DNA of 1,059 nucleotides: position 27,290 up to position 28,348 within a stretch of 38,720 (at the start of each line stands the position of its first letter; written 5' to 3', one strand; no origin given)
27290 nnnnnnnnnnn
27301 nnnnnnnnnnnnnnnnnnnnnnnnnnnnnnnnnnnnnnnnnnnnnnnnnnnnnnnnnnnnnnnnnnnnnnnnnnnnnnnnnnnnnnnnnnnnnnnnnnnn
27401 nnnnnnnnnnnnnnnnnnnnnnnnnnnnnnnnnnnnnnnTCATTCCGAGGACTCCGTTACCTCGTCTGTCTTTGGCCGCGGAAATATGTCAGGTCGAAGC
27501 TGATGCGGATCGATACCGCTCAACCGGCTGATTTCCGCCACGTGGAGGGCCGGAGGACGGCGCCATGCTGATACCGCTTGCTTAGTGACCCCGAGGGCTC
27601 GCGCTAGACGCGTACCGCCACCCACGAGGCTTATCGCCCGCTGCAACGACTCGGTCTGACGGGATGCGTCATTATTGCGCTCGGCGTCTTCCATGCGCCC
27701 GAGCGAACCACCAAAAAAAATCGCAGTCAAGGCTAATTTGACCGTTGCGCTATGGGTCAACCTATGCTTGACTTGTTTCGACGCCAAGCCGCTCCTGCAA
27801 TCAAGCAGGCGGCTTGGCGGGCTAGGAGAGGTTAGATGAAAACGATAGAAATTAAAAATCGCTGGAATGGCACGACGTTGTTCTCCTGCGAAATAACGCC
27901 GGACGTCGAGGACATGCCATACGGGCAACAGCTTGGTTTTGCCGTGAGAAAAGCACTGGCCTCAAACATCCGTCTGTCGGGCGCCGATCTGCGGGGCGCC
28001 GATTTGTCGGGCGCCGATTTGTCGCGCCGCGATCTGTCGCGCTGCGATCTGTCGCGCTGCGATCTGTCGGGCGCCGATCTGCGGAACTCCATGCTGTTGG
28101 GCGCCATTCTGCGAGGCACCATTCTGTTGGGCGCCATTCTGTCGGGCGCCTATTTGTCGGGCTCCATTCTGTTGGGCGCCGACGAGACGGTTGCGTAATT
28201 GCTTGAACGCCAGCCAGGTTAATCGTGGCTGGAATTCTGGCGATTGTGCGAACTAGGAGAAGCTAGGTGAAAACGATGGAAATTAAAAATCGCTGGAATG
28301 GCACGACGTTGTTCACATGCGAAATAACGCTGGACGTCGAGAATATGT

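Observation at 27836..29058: Two paralogous pentapeptide-repeat (DNA-mimic-type) proteins are the first genes of the early-right operon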

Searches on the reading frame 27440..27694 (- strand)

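Call 10: search_protein_families(library=ncbifam, proteins=[window:27440-27694:-], max_evalue=0.1)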
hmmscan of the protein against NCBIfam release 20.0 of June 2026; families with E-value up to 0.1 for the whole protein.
window:27440-27694:- (84 aa): 3 families
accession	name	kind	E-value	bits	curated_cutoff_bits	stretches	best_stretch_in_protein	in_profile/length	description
NF046037.1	carphisopro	domain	9.7e-07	28.9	38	1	18-63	2-50/54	carph-isopro domain-containing protein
NF002894.0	PRK03379.1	equivalog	0.05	12.8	234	1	14-61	20-69/266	vitamin B12 ABC transporter substrate-binding protein BtuF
NF007282.0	PRK09744.1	subfamily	0.084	13.1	130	0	20-45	6-31/75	DNA-binding transcriptional regulator DicC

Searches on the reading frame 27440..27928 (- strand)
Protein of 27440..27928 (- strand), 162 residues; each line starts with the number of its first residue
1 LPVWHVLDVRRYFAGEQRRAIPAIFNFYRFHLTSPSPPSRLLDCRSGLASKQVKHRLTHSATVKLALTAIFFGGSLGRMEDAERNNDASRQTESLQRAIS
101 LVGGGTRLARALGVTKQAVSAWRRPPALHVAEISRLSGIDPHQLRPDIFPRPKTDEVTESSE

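Call 7: search_protein_families(library=pfam, proteins=[window:27440-27928:-], max_evalue=0.01)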
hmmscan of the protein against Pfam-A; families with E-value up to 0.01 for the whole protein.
window:27440-27928:- (162 aa): 2 families
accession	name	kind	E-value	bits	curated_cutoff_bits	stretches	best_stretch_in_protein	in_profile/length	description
PF15943.11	YdaS_toxin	-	3.1e-13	49.8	30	1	95-150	1-62/65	Bacterial toxin YdaS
PF14549.12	P22_Cro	-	2.7e-06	27.5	30.2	1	97-135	4-43/60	DNA-binding transcriptional regulator Cro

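Call 8: search_protein_families(library=phrogs, proteins=[window:27440-27928:-], max_evalue=0.01)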
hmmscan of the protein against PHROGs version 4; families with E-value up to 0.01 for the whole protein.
window:27440-27928:- (162 aa): 5 families
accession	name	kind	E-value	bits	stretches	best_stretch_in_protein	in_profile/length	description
phrog_35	-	transcription regulation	2e-15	58.3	1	86-156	69-147/181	transcriptional repressor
phrog_409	-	transcription regulation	1.1e-05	27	1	97-137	19-61/127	transcriptional regulator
phrog_8008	-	DNA, RNA and nucleotide metabolism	0.00031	21.4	1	97-124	9-36/66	DNA binding protein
phrog_25161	-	unknown function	0.00052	21.1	1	94-153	7-72/163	-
phrog_3638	-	transcription regulation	0.0019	19.3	1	82-124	6-47/73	CII-like transcriptional activator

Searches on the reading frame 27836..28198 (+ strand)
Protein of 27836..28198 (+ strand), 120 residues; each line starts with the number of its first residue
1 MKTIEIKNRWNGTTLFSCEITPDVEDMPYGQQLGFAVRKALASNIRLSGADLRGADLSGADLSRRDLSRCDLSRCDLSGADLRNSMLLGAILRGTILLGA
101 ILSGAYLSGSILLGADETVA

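Call 7: search_protein_families(library=pfam, proteins=[window:27836-28198:+], max_evalue=0.01)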
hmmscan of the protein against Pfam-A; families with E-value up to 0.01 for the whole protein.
window:27836-28198:+ (120 aa): 3 families
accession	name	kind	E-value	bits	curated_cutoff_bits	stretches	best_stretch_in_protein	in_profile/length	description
PF00805.28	Pentapeptide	-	1.5e-20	72.8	20.2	2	66-97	7-38/40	Pentapeptide repeats (8 copies)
PF13599.13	Pentapeptide_4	-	0.00046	20.6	38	1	48-114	9-75/78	Pentapeptide repeat region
PF13576.12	Pentapeptide_3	-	0.0016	19.1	27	0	48-81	2-37/48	Pentapeptide repeats (9 copies)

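Call 8: search_protein_families(library=phrogs, proteins=[window:27836-28198:+], max_evalue=0.01)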
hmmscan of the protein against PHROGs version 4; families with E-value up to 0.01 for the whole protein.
window:27836-28198:+ (120 aa): 8 families
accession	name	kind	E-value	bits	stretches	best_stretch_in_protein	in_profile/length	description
phrog_31265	-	unknown function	3.5e-13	51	1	4-117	3-121/264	-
phrog_7713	-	unknown function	3.9e-13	50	2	47-85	27-65/103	-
phrog_923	-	unknown function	9.2e-13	47.8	1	38-116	795-875/990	-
phrog_31567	-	unknown function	3.7e-09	37.7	1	3-67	9-70/151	-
phrog_30240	-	unknown function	1.8e-06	28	1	46-115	174-243/438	-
phrog_15350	-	unknown function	9.2e-06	25.7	1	41-94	155-208/494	-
phrog_12514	-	unknown function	0.00011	22.7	1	40-91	194-245/287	-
phrog_37032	-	unknown function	0.00089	20.1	0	43-63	6-26/110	-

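Call 10: search_protein_families(library=ncbifam, proteins=[window:27836-28198:+], max_evalue=0.1)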
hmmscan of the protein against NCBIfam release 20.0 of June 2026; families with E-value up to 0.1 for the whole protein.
window:27836-28198:+ (120 aa): 15 families
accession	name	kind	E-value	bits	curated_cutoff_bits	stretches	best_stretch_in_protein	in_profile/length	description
NF052603.1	penta_Alr5209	equivalog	2.4e-15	56.7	125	1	41-116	19-94/113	Alr5209 family pentapeptide repeat protein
NF047416.1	penta_HetL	equivalog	5.3e-11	42.4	260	1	43-116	51-124/218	heterocyst differentiation pentapeptide repeat protein HetL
NF011743.0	PRK15196.1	equivalog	1.2e-07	31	354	1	16-112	133-234/350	type III secretion system effector PipB2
NF011744.0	PRK15197.1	equivalog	9e-07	28.3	274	1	51-115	155-219/291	SPI-2 type III secretion system effector PipB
NF000349.1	mfpA_AE000516.2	equivalog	1.2e-05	25.2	360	1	47-115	94-162/183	pentapeptide repeat protein MfpA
NF033086.2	penta_rpt_Qnr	equivalog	1.3e-05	25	240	1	46-89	137-180/211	Qnr family pentapeptide repeat protein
NF033375.2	penta_rpt_QnrE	exception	4.1e-05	23.7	480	1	43-103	137-197/214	QnrE family quinolone resistance pentapeptide repeat protein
NF000420.1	penta_rpt_QnrB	exception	0.00012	22.1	460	1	46-95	140-189/214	QnrB family quinolone resistance pentapeptide repeat protein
NF038182.1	penta_rpt_SmQnr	exception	0.00013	21.9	460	1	43-92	148-197/215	SmQnr family pentapeptide repeat protein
NF000071.4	penta_rpt_QnrA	exception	0.00021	21.1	450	1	42-83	144-185/218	QnrA family quinolone resistance pentapeptide repeat protein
NF000139.2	penta_rpt_QnrD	exception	0.00031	20.8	425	1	47-83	146-182/214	QnrD family quinolone resistance pentapeptide repeat protein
NF000421.1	penta_rpt_QnrVC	exception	0.00032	20.7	460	1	43-94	140-191/218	QnrVC family quinolone resistance pentapeptide repeat protein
NF012152.0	penta_rpt_QnrC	exception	0.003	17.6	500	1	44-97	141-194/221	QnrC family quinolone resistance pentapeptide repeat protein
NF012151.0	penta_rpt_QnrAS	exception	0.011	15.8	490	0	45-82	142-179/218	QnrAS family quinolone resistance pentapeptide repeat protein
NF000056.3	penta_rpt_QnrS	exception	0.032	13.9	460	0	46-82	83-179/218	QnrS family quinolone resistance pentapeptide repeat protein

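Call 22: search_protein_families(library=padloc, proteins=[window:27836-28198:+], max_evalue=0.01)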
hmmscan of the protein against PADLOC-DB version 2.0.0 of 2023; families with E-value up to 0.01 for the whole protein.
window:27836-28198:+ (120 aa): 0 families

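Call 70: find_homologous_proteins(query=window:27836-28195:+, max_evalue=0.00001)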
Query window:27836-28195:+ (120 aa): 333 proteins with E <= 0.00001 among 711 candidates; the best 120 are listed.
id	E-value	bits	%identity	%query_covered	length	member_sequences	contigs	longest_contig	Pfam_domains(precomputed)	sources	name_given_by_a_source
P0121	4.1e-33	132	52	94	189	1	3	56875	PF13576.13,PF13599.14,PF00805.29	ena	-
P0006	4.3e-28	116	84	61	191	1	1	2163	PF00805.29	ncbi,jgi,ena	jgi:hypothetical protein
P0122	2.6e-23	100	44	94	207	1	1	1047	PF13576.13,PF13599.14,PF00805.29,PF25296.2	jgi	jgi:hypothetical protein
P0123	2.6e-22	97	56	88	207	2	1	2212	PF13576.13,PF00805.29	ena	-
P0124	8.7e-22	95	50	95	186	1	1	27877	PF13576.13,PF00805.29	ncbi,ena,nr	ncbi:TPA: pentapeptide repeat-containing protein [Acinetobacter baumannii]|nr:pentapeptide repeat-co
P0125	9.1e-22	95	52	96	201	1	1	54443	PF13576.13,PF00805.29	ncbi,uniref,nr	ncbi:pentapeptide repeat-containing protein [Acinetobacter baumannii]|uniref:pentapeptide repeat-con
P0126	1.6e-20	91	48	96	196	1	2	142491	PF13576.13,PF00805.29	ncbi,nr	ncbi:pentapeptide repeat-containing protein [Acinetobacter baumannii]|nr:pentapeptide repeat-contain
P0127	8.0e-19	86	51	96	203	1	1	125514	PF13576.13,PF13599.14,PF00805.29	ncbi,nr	ncbi:MAG: pentapeptide repeat-containing protein [Acinetobacter ursingii]|nr:pentapeptide repeat-con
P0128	2.2e-18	84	49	93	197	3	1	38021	PF13576.13,PF00805.29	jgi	-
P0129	2.5e-18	84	50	91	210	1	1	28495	PF13576.13,PF13599.14,PF00805.29,PF25296.2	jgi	jgi:uncharacterized protein YjbI with pentapeptide repeats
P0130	2.6e-18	84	53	86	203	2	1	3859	PF13576.13,PF00805.29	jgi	jgi:uncharacterized protein YjbI with pentapeptide repeats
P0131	3.9e-18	83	49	94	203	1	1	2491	PF13576.13,PF13599.14,PF00805.29,PF25296.2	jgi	jgi:uncharacterized protein YjbI with pentapeptide repeats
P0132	7.0e-18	83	50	94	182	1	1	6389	PF13576.13,PF00805.29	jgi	jgi:hypothetical protein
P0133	7.3e-18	83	51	88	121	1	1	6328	PF13576.13,PF00805.29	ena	-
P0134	1.1e-17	82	49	89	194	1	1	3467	PF00805.29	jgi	jgi:uncharacterized protein YjbI with pentapeptide repeats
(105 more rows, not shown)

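Call 74: search_protein_families(library=pfam, proteins=[P0123, P0124, P0122, P0121], max_evalue=0.01)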
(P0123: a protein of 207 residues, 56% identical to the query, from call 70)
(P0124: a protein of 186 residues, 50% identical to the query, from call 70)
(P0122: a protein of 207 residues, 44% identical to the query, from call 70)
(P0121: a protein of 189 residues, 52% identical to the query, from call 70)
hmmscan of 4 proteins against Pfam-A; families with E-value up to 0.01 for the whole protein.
P0123 (207 aa): 3 families
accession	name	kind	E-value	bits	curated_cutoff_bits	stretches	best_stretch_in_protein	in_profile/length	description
PF00805.28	Pentapeptide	-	1.7e-21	75.8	20.2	2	42-78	4-40/40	Pentapeptide repeats (8 copies)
PF13576.12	Pentapeptide_3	-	7e-08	33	27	2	64-104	4-47/48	Pentapeptide repeats (9 copies)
PF13599.13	Pentapeptide_4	-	0.0075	16.8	38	0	48-102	10-64/78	Pentapeptide repeat region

P0124 (186 aa): 2 families
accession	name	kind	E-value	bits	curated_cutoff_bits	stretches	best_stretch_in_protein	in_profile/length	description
PF00805.28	Pentapeptide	-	2.5e-31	107.3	20.2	3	73-109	1-37/40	Pentapeptide repeats (8 copies)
PF13576.12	Pentapeptide_3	-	4.9e-06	27.1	27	1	66-108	2-47/48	Pentapeptide repeats (9 copies)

P0122 (207 aa): 4 families
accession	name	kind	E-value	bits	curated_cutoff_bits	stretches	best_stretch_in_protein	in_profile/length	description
PF00805.28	Pentapeptide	-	6.7e-45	150.6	20.2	3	57-96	1-40/40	Pentapeptide repeats (8 copies)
PF13576.12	Pentapeptide_3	-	1.7e-15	57.4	27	1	59-90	12-45/48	Pentapeptide repeats (9 copies)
PF13599.13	Pentapeptide_4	-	1.7e-10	41.2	38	1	61-127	10-76/78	Pentapeptide repeat region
PF25296.1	Decapeptide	-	3.1e-06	27.4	45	1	58-123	6-71/74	Decapeptide repeat region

P0121 (189 aa): 4 families
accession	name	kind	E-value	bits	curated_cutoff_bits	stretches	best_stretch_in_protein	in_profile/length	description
PF00805.28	Pentapeptide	-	8.5e-48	159.9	20.2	4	81-118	2-39/40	Pentapeptide repeats (8 copies)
PF13576.12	Pentapeptide_3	-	7e-13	49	27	3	54-95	3-47/48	Pentapeptide repeats (9 copies)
PF13599.13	Pentapeptide_4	-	4.9e-07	30.2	38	1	90-144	11-65/78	Pentapeptide repeat region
PF25296.1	Decapeptide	-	0.007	16.7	45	0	89-139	14-64/74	Decapeptide repeat region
